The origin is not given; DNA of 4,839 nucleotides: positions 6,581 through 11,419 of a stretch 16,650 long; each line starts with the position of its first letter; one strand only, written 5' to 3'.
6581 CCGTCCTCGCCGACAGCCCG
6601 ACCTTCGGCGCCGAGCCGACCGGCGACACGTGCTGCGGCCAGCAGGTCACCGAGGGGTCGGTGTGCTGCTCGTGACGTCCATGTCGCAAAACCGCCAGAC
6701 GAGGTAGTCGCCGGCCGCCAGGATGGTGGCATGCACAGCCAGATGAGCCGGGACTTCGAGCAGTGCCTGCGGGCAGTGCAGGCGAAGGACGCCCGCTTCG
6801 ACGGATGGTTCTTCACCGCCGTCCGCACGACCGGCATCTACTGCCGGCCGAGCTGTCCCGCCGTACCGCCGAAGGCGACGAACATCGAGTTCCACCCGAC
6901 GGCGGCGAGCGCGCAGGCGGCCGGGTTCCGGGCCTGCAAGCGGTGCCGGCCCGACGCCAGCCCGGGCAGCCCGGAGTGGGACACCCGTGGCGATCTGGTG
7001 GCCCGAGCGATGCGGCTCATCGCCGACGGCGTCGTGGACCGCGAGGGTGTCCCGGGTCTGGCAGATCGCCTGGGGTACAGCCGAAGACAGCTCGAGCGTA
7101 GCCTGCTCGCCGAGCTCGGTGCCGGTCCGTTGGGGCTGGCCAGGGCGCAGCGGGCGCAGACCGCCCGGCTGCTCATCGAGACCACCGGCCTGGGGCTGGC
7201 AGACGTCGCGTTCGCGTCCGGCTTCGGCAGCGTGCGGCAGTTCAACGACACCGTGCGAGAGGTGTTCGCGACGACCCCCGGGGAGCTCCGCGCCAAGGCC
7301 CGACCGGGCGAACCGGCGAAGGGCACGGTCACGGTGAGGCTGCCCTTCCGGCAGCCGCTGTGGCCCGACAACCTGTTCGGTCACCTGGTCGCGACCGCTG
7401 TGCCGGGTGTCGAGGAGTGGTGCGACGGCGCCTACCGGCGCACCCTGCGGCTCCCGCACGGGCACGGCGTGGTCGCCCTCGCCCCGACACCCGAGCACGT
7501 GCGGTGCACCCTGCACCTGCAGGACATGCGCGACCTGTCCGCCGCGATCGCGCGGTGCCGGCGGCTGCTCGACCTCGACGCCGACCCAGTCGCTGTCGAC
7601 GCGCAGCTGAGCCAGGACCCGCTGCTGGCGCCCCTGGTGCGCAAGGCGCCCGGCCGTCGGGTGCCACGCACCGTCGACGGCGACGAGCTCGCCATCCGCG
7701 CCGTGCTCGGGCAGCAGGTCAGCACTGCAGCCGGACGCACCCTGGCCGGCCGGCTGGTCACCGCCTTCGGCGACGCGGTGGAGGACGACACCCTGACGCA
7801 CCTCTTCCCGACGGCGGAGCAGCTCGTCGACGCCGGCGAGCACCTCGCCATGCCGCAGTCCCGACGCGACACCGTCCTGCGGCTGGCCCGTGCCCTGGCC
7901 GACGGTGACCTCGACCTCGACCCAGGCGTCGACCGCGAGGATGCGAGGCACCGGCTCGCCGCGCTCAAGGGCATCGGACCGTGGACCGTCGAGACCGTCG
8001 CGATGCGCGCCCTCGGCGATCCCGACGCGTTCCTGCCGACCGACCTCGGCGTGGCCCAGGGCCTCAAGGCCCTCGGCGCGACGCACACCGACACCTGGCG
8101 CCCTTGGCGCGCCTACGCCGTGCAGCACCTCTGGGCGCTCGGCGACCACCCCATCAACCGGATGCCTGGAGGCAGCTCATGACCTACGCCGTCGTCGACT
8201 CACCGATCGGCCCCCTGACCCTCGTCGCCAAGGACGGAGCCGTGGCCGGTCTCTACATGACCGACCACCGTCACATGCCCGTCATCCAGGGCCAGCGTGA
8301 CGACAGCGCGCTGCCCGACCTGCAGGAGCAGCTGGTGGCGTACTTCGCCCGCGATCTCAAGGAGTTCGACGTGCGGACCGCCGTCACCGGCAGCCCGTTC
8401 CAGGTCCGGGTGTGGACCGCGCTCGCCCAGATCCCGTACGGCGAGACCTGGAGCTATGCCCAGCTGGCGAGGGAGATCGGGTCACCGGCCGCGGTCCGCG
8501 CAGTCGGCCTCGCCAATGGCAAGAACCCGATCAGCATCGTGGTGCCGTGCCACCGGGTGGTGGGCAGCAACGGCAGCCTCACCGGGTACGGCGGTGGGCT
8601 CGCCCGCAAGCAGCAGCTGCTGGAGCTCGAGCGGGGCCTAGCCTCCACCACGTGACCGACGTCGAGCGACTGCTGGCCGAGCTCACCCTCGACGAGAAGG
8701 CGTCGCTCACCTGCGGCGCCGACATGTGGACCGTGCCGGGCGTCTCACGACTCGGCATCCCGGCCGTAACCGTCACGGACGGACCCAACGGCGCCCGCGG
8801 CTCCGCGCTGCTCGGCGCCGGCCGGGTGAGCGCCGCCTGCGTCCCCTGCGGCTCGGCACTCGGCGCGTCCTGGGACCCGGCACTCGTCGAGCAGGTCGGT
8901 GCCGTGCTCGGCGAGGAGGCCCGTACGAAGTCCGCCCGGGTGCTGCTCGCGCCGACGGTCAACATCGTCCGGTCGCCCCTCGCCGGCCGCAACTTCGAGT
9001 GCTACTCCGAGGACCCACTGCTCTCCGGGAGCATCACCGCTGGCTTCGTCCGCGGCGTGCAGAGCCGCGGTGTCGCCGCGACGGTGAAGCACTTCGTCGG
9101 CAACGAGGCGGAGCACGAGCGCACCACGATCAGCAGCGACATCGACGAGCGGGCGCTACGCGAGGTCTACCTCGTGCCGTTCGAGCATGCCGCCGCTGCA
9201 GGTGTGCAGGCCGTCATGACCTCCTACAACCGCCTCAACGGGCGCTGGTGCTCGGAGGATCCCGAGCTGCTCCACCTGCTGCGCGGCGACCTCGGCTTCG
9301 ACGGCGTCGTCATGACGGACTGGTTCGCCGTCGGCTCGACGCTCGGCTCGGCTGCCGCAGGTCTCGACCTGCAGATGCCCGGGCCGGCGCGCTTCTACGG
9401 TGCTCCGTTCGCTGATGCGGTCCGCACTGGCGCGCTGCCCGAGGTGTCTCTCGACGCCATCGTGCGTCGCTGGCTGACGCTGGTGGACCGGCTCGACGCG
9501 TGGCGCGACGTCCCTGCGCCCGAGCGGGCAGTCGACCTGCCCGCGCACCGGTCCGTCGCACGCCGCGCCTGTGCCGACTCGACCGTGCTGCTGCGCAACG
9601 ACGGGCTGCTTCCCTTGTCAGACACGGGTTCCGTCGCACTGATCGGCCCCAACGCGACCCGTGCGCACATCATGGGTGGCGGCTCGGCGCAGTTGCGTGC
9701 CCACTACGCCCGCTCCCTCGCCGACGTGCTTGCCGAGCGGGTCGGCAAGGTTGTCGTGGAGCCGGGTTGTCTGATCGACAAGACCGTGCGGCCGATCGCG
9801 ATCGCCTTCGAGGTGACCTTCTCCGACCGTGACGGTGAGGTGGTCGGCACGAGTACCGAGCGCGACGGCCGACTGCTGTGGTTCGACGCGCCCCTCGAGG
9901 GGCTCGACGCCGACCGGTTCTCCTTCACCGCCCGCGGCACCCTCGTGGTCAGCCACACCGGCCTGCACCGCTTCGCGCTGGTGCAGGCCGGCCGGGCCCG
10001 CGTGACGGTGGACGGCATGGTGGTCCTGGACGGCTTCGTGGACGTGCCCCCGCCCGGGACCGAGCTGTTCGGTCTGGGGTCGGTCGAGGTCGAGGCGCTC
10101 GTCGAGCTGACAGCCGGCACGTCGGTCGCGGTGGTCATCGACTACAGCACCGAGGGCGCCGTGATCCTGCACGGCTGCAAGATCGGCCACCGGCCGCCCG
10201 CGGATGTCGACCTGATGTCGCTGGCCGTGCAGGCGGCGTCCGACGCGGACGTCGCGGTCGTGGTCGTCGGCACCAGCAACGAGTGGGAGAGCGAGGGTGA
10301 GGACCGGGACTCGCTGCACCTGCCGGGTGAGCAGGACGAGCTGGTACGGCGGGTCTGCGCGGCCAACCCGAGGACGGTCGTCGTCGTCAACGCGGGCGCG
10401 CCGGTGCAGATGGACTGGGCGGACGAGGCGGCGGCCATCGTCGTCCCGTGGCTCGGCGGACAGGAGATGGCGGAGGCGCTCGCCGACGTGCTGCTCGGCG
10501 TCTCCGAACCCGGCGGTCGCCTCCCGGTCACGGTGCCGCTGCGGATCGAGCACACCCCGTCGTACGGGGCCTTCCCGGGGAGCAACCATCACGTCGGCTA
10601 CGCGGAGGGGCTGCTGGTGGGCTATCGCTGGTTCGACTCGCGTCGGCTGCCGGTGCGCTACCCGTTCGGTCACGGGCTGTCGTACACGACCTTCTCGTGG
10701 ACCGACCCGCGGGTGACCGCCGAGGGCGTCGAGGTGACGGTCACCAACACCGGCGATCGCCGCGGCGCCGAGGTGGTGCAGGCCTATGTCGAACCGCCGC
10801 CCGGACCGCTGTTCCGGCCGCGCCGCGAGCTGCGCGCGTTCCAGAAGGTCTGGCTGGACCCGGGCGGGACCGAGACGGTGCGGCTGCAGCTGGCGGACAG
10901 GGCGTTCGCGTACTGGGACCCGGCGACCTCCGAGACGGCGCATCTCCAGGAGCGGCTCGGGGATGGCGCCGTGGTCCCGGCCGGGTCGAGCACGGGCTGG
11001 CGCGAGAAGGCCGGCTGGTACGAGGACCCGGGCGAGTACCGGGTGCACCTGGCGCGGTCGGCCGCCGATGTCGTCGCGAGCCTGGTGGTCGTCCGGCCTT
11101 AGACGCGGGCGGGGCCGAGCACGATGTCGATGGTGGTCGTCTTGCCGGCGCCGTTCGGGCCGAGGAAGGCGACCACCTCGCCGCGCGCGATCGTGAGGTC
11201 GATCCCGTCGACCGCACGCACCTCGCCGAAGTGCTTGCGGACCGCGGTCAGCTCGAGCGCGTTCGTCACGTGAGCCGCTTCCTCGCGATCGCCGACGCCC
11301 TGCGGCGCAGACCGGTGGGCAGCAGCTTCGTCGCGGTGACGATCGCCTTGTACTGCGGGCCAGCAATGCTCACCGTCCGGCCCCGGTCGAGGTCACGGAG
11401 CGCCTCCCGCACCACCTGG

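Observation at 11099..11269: Clean truncation of an ABC ATPase gene after Walker A, exactly at the converging GH3 stop codon: a recombination junction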

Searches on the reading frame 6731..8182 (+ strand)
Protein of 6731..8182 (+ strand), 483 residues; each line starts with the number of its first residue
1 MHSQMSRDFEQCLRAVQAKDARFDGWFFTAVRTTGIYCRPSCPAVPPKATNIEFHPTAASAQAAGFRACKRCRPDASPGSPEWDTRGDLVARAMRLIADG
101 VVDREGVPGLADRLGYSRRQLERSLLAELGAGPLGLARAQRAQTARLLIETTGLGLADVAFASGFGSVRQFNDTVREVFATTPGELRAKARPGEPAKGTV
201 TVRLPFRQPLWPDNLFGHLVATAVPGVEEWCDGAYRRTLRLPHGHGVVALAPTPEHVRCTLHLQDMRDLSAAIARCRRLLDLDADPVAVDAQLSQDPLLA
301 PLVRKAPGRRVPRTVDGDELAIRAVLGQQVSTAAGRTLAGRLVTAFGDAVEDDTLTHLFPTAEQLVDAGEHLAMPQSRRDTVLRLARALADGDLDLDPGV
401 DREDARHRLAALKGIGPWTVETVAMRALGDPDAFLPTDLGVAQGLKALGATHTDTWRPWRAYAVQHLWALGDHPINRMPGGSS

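Call 7: search_protein_families(library=pfam, proteins=[window:6731-8182:+], max_evalue=0.01)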
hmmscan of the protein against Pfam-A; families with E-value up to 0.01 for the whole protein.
window:6731-8182:+ (483 aa): 5 families
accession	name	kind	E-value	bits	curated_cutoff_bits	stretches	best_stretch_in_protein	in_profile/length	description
PF06029.17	AlkA_N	-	4.3e-37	127.4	26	1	201-316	1-118/118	AlkA N-terminal domain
PF02805.21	Ada_Zn_binding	-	1.7e-29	102.1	23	1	11-75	1-65/65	Metal binding domain of Ada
PF12833.13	HTH_18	-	2.9e-18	66.4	33.6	1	110-188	1-79/80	Helix-turn-helix domain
PF00165.29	HTH_AraC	-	3.1e-05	24.4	26.6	0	149-187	1-41/42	Bacterial regulatory helix-turn-helix proteins, AraC family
PF00730.31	HhH-GPD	-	0.00014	22.6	26.2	1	322-454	1-92/108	HhH-GPD superfamily base excision DNA repair protein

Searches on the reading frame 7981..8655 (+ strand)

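Call 48: search_protein_families(library=pfam, proteins=[window:7981-8655:+], max_evalue=0.01)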
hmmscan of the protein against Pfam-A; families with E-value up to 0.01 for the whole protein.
window:7981-8655:+ (224 aa): 2 families
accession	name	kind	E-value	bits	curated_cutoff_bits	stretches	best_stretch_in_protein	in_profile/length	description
PF01035.26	DNA_binding_1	-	3.8e-36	123.2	27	1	139-218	1-80/81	6-O-methylguanine DNA methyltransferase, DNA binding domain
PF02870.21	Methyltransf_1N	-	1.2e-05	26.2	21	1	67-133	1-69/71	6-O-methylguanine DNA methyltransferase, ribonuclease-like domain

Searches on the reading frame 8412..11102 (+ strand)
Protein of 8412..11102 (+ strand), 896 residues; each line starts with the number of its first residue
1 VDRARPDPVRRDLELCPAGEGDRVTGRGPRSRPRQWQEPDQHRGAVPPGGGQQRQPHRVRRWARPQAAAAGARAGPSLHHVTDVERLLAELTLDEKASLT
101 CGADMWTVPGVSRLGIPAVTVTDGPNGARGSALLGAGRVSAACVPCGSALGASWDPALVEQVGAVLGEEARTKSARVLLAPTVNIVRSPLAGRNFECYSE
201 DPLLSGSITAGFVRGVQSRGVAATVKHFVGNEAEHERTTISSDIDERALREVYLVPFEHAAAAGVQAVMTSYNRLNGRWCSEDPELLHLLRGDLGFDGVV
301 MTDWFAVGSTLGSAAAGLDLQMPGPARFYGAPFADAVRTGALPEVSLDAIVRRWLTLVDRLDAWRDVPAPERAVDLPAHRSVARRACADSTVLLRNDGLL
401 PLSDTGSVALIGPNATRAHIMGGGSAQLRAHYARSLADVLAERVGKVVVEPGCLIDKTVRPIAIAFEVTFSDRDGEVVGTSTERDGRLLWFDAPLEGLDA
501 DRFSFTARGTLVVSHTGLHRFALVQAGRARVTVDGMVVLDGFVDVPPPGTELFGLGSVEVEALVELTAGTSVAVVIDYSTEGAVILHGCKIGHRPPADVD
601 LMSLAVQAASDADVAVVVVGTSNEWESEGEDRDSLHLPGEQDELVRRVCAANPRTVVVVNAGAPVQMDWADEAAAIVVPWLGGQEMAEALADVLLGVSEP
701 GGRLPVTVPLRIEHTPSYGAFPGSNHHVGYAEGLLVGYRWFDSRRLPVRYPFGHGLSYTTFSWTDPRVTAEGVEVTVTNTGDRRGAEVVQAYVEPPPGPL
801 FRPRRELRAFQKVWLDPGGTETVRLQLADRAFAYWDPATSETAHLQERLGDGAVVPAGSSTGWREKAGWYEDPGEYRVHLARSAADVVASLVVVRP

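Call 7: search_protein_families(library=pfam, proteins=[window:8412-11102:+], max_evalue=0.01)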
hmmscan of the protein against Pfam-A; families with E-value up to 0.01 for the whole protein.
window:8412-11102:+ (896 aa): 4 families
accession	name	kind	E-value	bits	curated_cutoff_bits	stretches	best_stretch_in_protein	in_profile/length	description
PF01915.27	Glyco_hydro_3_C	-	2.9e-53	181.3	31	1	391-758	1-200/200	Glycosyl hydrolase family 3 C-terminal domain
PF00933.27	Glyco_hydro_3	-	1.3e-40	140.2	27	1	112-356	59-315/316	Glycosyl hydrolase family 3 N terminal domain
PF14310.12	Fn3-like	-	3.1e-18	66.1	25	1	787-840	1-54/71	Fibronectin type III-like domain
PF07691.17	PA14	-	4.2e-08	33.5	24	1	475-583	17-123/147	PA14 domain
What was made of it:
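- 8652..11102 (+): Converging GH3 beta-glucosidase-like gene, the ancestral neighbour. It is intact to its C-terminus. Pfam Glyco_hydro_3, Glyco_hydro_3_C, PA14 and Fn3-like (call 7).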

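Call 19: search_protein_families(library=ncbifam, proteins=[window:8412-11102:+], max_evalue=0.001)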
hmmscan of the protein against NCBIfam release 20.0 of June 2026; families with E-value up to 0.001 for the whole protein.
window:8412-11102:+ (896 aa): 8 families
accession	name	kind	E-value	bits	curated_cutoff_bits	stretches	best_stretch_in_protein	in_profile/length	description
NF052330.1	BetGlucosiCelf0468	equivalog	3.7e-167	558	1300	1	87-842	2-796/817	beta-d-glucosidase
NF041610.1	alph_arabinopyran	equivalog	1.6e-165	552.3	1300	2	90-459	2-375/738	exo-alpha-(1->6)-L-arabinopyranosidase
NF052329.1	XyloArabinsidase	equivalog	7.3e-102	341.7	1050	2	112-423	87-410/750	beta-xylosidase/alpha-l-arabinosidase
NF041776.1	xylosidase_Xyl3A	equivalog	1.7e-70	238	1250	2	559-844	535-823/846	xylan 1,4-beta-xylosidase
NF052331.1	Bet13-16Glucosase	equivalog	2.5e-70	237.6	1330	2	141-422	93-406/750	exo-beta-d-1,3/1,6-glucosidase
NF011678.0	PRK15098.1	equivalog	4.4e-70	237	666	2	593-840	485-738/765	beta-glucosidase BglX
NF041579.1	betaxyl_Flavo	equivalog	1.3e-67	228.5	1350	2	602-829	448-676/716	beta-xylosidase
NF003740.0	PRK05337.1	equivalog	2.6e-09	36.7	207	1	158-305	99-252/340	beta-N-acetylhexosaminidase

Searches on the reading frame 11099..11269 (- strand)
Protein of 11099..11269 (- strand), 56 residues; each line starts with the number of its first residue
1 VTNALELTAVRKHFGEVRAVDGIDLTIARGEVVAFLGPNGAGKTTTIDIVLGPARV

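Call 7: search_protein_families(library=pfam, proteins=[window:11099-11269:-], max_evalue=0.01)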
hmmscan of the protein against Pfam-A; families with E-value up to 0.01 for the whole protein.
window:11099-11269:- (56 aa): 3 families
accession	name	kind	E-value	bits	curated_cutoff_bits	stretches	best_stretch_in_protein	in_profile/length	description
PF00005.33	ABC_tran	-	2.7e-08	35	25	1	21-52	2-33/137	ABC transporter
PF13476.12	AAA_23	-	0.00042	21.4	27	1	12-48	9-37/201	AAA domain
PF13555.12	AAA_29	-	0.00086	19.4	27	1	21-48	13-40/61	P-loop containing region of AAA domain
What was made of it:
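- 11113..11269 (-): 5' remnant of the DrrA-like ABC ATPase gene: codons 1-52 plus the first base of codon 53. It includes the GTG start and Walker A. Pfam ABC_tran matches positions 2-33 of 137 (call 7).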

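Call 10: find_homologous_proteins(query=window:11099-11269:-, max_evalue=0.001)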
Query window:11099-11269:- (56 aa): 1314 proteins with E <= 0.001 among 1385 candidates; the best 120 are listed.
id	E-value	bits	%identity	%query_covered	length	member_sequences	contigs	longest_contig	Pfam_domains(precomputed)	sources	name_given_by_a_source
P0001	7.2e-28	112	100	100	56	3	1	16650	PF00005.34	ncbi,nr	ncbi:MAG: transport system ATP-binding protein [Frankiales bacterium]|nr:transport system ATP-bindin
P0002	1.4e-16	77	76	91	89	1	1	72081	PF00005.34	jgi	jgi:ABC-type multidrug transport system ATPase subunit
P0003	3.8e-16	75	75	93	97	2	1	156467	PF00005.34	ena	-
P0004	4.9e-15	72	81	77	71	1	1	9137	PF00005.34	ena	-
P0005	1.6e-14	70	71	93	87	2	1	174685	PF00005.34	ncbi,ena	-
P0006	2.4e-14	70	76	88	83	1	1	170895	PF00005.34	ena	-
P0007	2.4e-14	70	70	95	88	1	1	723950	PF00005.34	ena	-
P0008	5.2e-14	69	69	93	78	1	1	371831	PF00005.34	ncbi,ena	-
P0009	5.8e-14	68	73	93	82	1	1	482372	PF00005.34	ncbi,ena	-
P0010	6.8e-14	68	71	98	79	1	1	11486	PF00005.34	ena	-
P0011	7.5e-14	68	69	88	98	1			PF00005.34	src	-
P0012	1.5e-13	67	76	88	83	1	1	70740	PF00005.34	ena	-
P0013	1.9e-13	67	71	88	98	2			PF00005.34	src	-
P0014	1.9e-13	67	69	93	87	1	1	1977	PF00005.34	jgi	jgi:ABC-2 type transport system ATP-binding protein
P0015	2.0e-13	67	66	89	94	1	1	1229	PF00005.34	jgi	jgi:ABC-2 type transport system ATP-binding protein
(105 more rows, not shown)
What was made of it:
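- On Conserved small-protein gene: The exact protein is a cluster on one contig (call 10).
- The window is a complete 16,650-bp MAG contig (call 10). The 56-aa ORF is unique to this contig (call 10).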

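Call 26: find_encoding_contigs(protein=P0001, flank=10000, max_places=5)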
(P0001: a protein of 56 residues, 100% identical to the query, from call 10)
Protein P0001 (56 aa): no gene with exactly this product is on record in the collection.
